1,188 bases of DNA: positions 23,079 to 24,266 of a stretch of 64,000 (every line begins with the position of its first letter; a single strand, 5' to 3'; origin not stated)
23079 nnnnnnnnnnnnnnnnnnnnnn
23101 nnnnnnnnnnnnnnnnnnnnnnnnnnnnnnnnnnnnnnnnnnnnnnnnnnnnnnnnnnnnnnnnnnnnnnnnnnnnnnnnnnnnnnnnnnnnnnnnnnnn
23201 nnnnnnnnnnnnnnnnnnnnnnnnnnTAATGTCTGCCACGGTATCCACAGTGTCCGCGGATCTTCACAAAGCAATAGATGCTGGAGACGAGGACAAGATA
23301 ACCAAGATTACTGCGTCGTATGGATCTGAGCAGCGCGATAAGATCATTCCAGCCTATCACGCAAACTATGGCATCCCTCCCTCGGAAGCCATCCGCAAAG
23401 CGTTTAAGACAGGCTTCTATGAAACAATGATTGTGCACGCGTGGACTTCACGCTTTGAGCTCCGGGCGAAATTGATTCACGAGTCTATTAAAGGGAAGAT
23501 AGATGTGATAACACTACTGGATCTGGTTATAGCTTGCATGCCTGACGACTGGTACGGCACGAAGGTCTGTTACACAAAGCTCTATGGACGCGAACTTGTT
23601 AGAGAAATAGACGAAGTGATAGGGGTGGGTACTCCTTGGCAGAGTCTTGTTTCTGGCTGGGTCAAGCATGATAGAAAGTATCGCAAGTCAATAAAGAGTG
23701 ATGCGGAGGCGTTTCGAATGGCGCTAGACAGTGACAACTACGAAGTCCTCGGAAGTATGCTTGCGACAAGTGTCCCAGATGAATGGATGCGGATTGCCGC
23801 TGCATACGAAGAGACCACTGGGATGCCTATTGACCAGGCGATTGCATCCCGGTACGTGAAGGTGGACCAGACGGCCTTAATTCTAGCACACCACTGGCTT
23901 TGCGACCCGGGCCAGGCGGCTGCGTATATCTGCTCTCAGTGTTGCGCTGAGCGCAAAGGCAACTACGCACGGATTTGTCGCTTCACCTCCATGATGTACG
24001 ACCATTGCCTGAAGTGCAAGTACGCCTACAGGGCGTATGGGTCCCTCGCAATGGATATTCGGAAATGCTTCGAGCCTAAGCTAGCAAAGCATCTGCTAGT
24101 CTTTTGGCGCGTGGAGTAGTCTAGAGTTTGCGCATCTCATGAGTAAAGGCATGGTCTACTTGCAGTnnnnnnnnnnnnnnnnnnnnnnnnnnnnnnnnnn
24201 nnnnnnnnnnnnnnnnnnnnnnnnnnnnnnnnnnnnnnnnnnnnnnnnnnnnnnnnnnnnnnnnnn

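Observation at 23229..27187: Head-to-tail array of four alpha-giardin (annexin-like) paralogues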

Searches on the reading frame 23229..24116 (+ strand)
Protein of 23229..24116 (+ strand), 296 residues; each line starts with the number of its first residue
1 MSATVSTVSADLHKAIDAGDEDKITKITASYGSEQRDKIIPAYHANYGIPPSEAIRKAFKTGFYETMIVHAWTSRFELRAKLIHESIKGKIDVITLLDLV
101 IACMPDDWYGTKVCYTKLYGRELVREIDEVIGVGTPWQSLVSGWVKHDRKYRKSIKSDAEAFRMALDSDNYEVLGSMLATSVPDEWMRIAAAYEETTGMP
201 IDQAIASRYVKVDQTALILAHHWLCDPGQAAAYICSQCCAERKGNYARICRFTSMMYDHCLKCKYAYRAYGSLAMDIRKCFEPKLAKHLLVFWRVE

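Call 4: search_protein_families(library=pfam, proteins=[window:23229-24116:+], max_evalue=0.01)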
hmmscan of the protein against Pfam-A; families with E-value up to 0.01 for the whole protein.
window:23229-24116:+ (296 aa): 2 families
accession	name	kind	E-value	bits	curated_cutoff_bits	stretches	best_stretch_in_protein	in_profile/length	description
PF22293.1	ANXE1_4th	-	5.7e-32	110.2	27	1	231-294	1-64/64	Annexin E1, fourth repeat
PF00191.25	Annexin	-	4.1e-09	36.8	25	1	12-67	6-63/66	Annexin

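Call 5: list_cluster_members(proteins=[window:23229-24116:+, window:24227-25117:+, window:25319-26224:+, window:26297-27184:+, window:22279-23226:+])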
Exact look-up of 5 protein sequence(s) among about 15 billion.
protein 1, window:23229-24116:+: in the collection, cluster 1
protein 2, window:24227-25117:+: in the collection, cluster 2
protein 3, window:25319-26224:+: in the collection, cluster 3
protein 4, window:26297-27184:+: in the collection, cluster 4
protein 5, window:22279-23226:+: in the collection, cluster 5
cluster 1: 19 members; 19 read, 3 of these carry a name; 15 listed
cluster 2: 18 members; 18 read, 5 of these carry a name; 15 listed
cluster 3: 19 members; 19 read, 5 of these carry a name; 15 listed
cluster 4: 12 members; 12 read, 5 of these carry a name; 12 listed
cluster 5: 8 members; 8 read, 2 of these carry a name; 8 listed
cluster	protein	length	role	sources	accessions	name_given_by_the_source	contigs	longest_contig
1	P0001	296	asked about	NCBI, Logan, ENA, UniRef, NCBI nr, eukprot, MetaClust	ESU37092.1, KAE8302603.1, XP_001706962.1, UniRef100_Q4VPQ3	Alpha-4 giardin [Giardia duodenalis] | Giardin subunit alpha-4 n=3 Tax=Giardia intestinalis TaxID=5741 RepID=GIA4_GIAIN | Alpha-4 giardin [Giardia intestinalis]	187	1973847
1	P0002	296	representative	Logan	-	-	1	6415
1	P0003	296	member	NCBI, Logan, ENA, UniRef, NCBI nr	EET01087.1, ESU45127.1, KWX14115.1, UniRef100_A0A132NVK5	Alpha-4 giardin [Giardia duodenalis assemblage B] | Alpha-4 giardin n=3 Tax=Giardia intestinalis TaxID=5741 RepID=A0A132NVK5_GIAIN | Alpha-4 giardin [Giardia intestinalis ATCC 50581]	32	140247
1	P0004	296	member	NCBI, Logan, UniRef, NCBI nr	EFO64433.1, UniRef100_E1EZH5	Alpha-4 giardin [Giardia lamblia P15] | Alpha-4 giardin n=1 Tax=Giardia intestinalis (strain P15) TaxID=658858 RepID=E1EZH5_GIAIA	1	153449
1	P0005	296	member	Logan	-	-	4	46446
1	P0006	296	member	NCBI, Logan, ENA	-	-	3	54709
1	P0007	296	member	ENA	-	-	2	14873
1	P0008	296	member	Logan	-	-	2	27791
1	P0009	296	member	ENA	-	-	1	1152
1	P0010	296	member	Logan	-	-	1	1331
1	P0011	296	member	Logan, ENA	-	-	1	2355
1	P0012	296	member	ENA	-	-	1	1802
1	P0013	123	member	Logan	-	-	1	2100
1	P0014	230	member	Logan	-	-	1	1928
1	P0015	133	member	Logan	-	-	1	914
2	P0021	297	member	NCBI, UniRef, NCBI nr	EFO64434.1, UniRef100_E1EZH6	Alpha-6 giardin [Giardia lamblia P15] | Alpha-6 giardin n=1 Tax=Giardia intestinalis (strain P15) TaxID=658858 RepID=E1EZH6_GIAIA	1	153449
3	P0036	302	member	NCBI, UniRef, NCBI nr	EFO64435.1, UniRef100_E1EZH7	Alpha-5 giardin [Giardia lamblia P15] | Alpha-5 giardin n=1 Tax=Giardia intestinalis (strain P15) TaxID=658858 RepID=E1EZH7_GIAIA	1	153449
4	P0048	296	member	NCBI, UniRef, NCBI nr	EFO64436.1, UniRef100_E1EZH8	Alpha-2 giardin [Giardia lamblia P15] | Alpha-2 giardin n=1 Tax=Giardia intestinalis (strain P15) TaxID=658858 RepID=E1EZH8_GIAIA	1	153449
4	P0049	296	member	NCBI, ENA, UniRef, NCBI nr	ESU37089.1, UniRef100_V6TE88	Putative annexin repeat protein [Giardia duodenalis] | Putative annexin repeat protein n=1 Tax=Giardia intestinalis TaxID=5741 RepID=V6TE88_GIAIN | Putative annexin repeat protein [Giardia intestinalis]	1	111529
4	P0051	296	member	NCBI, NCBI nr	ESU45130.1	Putative annexin repeat protein [Giardia duodenalis] | Putative annexin repeat protein [Giardia intestinalis]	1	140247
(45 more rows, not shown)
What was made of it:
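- On Annexin superfamily / alpha-giardins (annexin group E): Exact-sequence look-up returns GIA4_GIAIN, GIA6_GIAIN, GIA5_GIAIN and GIA2_GIAIN (call 5).
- Closest known: Alpha-giardins. Same: Identical: exact protein matches to the reference WB entries (call 5).
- Identity: exact matches to the named WB proteins on a 1,973,847-bp contig (call 5).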

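Call 29: find_encoding_contigs(protein=P0048, flank=6000, max_places=1)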
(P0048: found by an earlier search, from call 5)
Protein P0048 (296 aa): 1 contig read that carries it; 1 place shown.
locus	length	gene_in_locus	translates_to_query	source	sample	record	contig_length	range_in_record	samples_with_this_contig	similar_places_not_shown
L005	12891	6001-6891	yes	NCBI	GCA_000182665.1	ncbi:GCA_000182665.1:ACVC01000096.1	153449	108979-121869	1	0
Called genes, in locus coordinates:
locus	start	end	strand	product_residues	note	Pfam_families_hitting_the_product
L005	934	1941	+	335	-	-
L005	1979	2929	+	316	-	PF19327:Ap4A_phos_N, PF09830:ATP_transf (weak)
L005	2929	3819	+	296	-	PF00191:Annexin (faint), PF22293:ANXE1_4th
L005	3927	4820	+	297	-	PF00191:Annexin (faint), PF22293:ANXE1_4th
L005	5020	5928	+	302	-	PF00191:Annexin (weak), PF22293:ANXE1_4th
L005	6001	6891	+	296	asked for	PF00191:Annexin, PF22293:ANXE1_4th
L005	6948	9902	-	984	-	-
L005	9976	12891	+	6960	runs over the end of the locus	-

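Call 31: find_encoding_contigs(protein=P0051, flank=6000, max_places=1)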
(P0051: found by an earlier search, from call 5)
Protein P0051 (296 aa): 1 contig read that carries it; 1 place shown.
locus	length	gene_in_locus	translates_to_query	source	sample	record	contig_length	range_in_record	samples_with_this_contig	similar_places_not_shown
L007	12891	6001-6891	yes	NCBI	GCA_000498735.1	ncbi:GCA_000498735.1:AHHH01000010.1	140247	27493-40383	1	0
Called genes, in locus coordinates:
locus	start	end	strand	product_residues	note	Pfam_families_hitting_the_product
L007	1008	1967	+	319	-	-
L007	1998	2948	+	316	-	PF19327:Ap4A_phos_N, PF09830:ATP_transf (weak)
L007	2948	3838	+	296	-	PF00191:Annexin (faint), PF22293:ANXE1_4th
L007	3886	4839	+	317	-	PF00191:Annexin (faint), PF22293:ANXE1_4th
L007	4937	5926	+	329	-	PF00191:Annexin (faint), PF22293:ANXE1_4th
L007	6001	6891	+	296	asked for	PF00191:Annexin, PF22293:ANXE1_4th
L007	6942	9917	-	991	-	-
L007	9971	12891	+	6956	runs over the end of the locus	-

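Call 33: find_encoding_contigs(protein=P0049, flank=6000, max_places=1)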
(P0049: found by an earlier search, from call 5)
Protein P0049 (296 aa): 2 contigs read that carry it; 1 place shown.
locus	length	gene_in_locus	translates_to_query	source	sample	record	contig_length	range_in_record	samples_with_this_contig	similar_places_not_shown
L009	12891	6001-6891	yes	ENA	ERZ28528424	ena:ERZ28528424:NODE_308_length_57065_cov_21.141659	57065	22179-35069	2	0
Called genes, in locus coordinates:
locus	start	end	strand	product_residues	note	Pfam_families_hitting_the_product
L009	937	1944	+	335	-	-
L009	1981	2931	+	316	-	PF19327:Ap4A_phos_N, PF09830:ATP_transf (weak)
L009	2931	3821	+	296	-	PF00191:Annexin (faint), PF22293:ANXE1_4th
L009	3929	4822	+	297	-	PF00191:Annexin (faint), PF22293:ANXE1_4th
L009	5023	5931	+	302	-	PF00191:Annexin (weak), PF22293:ANXE1_4th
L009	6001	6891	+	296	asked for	PF00191:Annexin, PF22293:ANXE1_4th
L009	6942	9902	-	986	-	-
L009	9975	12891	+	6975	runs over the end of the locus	-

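Call 46: find_homologous_proteins(query=A1, max_evalue=0.001)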
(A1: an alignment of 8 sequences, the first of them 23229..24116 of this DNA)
Query A1 (8 sequences) (296 aa, profile of the alignment): 5 proteins with E <= 0.001 among 4216 candidates.
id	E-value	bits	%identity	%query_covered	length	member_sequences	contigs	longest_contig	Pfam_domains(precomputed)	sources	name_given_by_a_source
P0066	3.8e-151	521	34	99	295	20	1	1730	PF22293.2,PF00191.26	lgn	-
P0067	4.4e-148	511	32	98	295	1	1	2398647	PF22293.2,PF00191.26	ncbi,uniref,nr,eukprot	ncbi:Alpha-1 giardin [Giardia muris]|uniref:Alpha-1 giardin n=1 Tax=Giardia muris TaxID=5742 RepID=A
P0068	4.3e-147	507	34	99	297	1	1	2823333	PF22293.2,PF00191.26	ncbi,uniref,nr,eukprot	ncbi:Alpha-2 giardin [Giardia muris]|uniref:Alpha-2 giardin n=1 Tax=Giardia muris TaxID=5742 RepID=A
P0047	1.2e-144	499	32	98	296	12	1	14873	PF22293.2,PF00191.26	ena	-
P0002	4.6e-126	438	95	100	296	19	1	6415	PF22293.2,PF00191.26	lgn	-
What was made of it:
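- Tried and rejected: find_homologous_proteins with an alignment returned only 5 proteins and no further paralogues (call 46).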

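Call 53: search_protein_representatives(alignment_id=A2)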
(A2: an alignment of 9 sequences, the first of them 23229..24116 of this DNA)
Query: 9 sequences, 296 profile positions. Proteins with E-value up to 0.001 (for the whole library): 1149; up to 1e-10: 255; up to 1e-30: 23. The best 150 are listed.
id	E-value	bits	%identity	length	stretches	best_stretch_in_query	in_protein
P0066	1.1e-150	517.5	-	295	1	1-296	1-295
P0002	1.2e-140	484.6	-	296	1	1-296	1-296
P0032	1.8e-137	474.1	-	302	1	1-296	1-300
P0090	1.0e-120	419.1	-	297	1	1-295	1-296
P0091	7.0e-86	304.7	-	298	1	1-296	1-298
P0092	9.9e-82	291.1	-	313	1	6-294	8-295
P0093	4.7e-78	279.0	-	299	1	1-295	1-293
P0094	8.8e-76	271.6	-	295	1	1-295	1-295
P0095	5.9e-64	232.8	-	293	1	4-295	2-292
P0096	8.9e-56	205.9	-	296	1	8-296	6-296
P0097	2.3e-52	194.7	-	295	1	7-295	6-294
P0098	2.6e-44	168.3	-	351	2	5-239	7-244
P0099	7.9e-43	163.4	-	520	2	6-293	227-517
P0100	3.6e-42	161.3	-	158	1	163-277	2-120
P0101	2.0e-40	155.5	-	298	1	13-295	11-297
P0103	1.1e-37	146.6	-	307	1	11-287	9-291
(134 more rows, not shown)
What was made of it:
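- Tried and rejected: The exhaustive representative search (call 53) clusters at 50% identity, so a close G. muris alpha-4 could be hidden.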

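Call 54: list_cluster_members(proteins=[P0090, P0091, P0092, P0093, P0094, P0095, P0096, P0097, P0101, P0103])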
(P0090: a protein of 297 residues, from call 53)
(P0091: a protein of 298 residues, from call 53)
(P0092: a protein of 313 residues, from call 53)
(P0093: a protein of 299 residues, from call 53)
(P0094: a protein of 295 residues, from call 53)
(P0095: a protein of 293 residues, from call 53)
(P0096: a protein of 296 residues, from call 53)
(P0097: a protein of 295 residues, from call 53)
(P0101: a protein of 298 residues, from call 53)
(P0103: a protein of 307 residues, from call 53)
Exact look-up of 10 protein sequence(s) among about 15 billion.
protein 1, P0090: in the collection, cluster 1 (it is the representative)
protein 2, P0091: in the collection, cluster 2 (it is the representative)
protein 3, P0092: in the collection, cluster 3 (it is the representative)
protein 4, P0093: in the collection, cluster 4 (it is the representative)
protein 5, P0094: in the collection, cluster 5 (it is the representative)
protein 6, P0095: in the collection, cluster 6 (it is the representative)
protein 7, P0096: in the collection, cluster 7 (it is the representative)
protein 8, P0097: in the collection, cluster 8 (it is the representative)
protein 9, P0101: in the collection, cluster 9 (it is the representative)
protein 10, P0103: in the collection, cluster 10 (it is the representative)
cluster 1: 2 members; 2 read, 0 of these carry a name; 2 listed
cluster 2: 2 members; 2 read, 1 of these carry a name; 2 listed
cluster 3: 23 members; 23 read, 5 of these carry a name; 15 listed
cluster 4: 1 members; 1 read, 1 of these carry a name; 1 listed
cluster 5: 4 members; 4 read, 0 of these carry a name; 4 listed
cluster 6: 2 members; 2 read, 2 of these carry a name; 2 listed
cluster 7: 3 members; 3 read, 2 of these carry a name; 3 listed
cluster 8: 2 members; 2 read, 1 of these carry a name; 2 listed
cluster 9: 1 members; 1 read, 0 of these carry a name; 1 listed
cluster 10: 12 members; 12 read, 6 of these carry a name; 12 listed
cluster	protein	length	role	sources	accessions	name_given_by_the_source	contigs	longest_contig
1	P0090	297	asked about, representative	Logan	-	-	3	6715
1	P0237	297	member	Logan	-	-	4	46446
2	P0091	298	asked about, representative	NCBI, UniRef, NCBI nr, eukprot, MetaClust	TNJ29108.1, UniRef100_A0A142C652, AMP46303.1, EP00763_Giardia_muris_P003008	Alpha-9 giardin [Giardia muris] | Alpha-9 giardin n=1 Tax=Giardia muris TaxID=5742 RepID=A0A142C652_GIAMU | TNJ29108.1 Alpha-9 giardin [Giardia muris]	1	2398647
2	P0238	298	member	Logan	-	-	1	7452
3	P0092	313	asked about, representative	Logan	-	-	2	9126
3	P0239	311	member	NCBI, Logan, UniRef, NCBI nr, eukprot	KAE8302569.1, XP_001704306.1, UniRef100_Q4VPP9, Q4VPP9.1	Alpha-8 giardin [Giardia duodenalis] | Giardin subunit alpha-8 n=2 Tax=Giardia intestinalis TaxID=5741 RepID=GIA8_GIAIN | Alpha-8 giardin [Giardia intestinalis]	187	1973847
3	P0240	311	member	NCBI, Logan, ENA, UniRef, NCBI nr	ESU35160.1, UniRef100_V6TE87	hypothetical protein DHA2_11649 [Giardia duodenalis] | Alpha-8 giardin n=1 Tax=Giardia intestinalis TaxID=5741 RepID=V6TE87_GIAIN | hypothetical protein DHA2_11649 [Giardia intestinalis]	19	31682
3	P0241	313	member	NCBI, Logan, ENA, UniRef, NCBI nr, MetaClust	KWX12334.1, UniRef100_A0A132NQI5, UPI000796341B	Alpha-8 giardin [Giardia duodenalis assemblage B] | Alpha-8 giardin n=1 Tax=Giardia duodenalis assemblage B TaxID=1394984 ... | Alpha-8 giardin [Giardia intestinalis assemblage B]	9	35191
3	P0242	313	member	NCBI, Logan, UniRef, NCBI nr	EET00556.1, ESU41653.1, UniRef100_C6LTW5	hypothetical protein GSB_11649 [Giardia duodenalis] | Alpha-8 giardin n=2 Tax=Giardia intestinalis TaxID=5741 RepID=C6LTW5_GIAIB | Alpha-8 giardin [Giardia intestinalis ATCC 50581]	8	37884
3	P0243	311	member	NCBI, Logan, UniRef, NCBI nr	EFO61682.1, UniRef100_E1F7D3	Alpha-8 giardin [Giardia lamblia P15] | Alpha-8 giardin n=1 Tax=Giardia intestinalis (strain P15) TaxID=658858 RepID=E1F7D3_GIAIA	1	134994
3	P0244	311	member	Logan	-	-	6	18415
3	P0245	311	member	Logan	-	-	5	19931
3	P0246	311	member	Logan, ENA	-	-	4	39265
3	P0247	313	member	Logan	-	-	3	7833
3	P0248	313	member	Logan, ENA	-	-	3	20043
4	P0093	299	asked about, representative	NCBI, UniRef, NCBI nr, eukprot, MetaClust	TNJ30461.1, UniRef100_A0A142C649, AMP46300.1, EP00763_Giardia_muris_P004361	Alpha-5 giardin [Giardia muris] | Alpha-5 giardin n=1 Tax=Giardia muris TaxID=5742 RepID=A0A142C649_GIAMU | TNJ30461.1 Alpha-5 giardin [Giardia muris]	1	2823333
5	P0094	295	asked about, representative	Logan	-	-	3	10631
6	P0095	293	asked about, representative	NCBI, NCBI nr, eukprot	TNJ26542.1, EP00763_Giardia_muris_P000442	Alpha-3 giardin [Giardia muris] | TNJ26542.1 Alpha-3 giardin [Giardia muris]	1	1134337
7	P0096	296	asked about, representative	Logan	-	-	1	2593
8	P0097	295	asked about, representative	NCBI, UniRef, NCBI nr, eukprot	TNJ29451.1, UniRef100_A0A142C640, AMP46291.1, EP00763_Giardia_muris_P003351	Alpha-10 giardin [Giardia muris] | Alpha-10 giardin n=1 Tax=Giardia muris TaxID=5742 RepID=A0A142C640_GIAMU | TNJ29451.1 Alpha-10 giardin [Giardia muris]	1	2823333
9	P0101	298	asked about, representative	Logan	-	-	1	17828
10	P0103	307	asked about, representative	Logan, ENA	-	-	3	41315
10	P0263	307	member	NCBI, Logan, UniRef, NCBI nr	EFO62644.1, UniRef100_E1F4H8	Alpha-11 giardin [Giardia lamblia P15] | Alpha-11 giardin n=1 Tax=Giardia intestinalis (strain P15) TaxID=658858 RepID=E1F4H8_GIAIA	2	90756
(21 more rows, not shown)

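Call 67: find_encoding_contigs(protein=P0239, flank=10000, max_places=1)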
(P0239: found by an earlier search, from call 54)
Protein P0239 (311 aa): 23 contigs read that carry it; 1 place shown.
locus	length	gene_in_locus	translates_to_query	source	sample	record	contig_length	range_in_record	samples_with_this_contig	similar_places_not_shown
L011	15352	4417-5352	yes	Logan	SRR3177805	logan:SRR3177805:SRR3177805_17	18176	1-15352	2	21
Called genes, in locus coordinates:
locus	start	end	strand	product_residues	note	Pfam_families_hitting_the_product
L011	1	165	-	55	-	?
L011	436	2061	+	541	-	PF12796:Ank_2, PF00023:Ank (faint), PF13606:Ank_3 (faint)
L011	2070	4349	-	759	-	-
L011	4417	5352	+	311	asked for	PF00191:Annexin (weak), PF22293:ANXE1_4th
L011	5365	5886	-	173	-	-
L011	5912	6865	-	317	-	-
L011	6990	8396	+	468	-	PF13851:GAS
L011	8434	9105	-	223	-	-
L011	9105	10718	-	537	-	PF00535:Glycos_transf_2 (weak)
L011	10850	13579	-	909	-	-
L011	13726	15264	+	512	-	PF22600:MTPAP-like_central, PF26180:PAP-OAS1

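Call 74: search_solved_structures(query=window:23229-24116:+, max_evalue=0.00001)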
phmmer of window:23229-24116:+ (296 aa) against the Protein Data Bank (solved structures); distinct sequences matched with E-value up to 0.00001: 4.
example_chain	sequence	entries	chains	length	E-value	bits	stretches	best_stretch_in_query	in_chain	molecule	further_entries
4evf_A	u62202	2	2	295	5.9e-55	189.8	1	5-295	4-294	Giardin subunit alpha-1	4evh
2ii2_A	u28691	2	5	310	1.8e-23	86.5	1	14-288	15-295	Alpha-11 giardin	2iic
3chj_A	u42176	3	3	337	1.1e-10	44.5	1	9-281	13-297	Alpha-14 giardin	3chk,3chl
1hm6_A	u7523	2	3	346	4.6e-06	29.3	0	11-156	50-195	ANNEXIN 1 | ANNEXIN I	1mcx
